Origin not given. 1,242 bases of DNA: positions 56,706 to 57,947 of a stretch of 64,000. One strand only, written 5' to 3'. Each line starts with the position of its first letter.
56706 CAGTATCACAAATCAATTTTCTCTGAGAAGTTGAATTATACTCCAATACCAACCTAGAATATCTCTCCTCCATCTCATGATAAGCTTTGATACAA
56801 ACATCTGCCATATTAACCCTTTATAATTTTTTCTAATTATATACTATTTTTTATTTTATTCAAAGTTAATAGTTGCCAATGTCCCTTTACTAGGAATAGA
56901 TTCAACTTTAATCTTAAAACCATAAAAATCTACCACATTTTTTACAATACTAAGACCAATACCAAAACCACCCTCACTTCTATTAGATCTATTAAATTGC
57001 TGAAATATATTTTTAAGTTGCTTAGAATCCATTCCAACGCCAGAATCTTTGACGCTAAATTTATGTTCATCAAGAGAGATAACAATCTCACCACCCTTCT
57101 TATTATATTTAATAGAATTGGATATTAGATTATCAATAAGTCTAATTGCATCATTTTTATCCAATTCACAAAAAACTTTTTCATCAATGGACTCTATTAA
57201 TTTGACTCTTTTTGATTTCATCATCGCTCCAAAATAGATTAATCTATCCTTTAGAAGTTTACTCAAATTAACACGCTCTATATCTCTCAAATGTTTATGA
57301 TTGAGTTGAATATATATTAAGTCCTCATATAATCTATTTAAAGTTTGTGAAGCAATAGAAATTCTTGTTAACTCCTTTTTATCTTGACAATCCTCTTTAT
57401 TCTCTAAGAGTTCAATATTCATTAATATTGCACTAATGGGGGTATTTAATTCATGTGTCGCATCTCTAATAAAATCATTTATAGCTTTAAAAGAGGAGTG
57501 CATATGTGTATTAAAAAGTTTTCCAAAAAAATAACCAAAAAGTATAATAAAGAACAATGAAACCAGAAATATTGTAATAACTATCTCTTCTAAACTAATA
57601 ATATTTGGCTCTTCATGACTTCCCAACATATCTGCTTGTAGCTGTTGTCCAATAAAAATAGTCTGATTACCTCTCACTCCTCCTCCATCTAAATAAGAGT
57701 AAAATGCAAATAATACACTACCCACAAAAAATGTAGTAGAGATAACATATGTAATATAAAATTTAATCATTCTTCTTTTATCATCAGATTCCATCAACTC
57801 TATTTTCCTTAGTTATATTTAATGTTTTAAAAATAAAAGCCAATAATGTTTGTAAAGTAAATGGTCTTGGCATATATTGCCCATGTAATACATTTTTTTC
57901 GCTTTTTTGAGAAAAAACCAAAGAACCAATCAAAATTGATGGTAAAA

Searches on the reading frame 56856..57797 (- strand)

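Call 28: search_protein_families(library=pfam, proteins=[window:56856-57797:-], max_evalue=0.01)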
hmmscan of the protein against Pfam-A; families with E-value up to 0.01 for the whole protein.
window:56856-57797:- (313 aa): 3 families
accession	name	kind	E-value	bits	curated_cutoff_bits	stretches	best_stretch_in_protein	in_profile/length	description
PF02518.31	HATPase_c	-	1.2e-21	77.6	26.4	1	213-311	2-106/111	Histidine kinase-, DNA gyrase B-, and HSP90-like ATPase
PF00512.31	HisKA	-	2.8e-11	43.7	26.9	1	107-162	3-59/66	His Kinase A (phospho-acceptor) domain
PF13589.12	HATPase_c_3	-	0.00034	21.1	25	1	223-282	9-77/137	Histidine kinase-, DNA gyrase B-, and HSP90-like ATPase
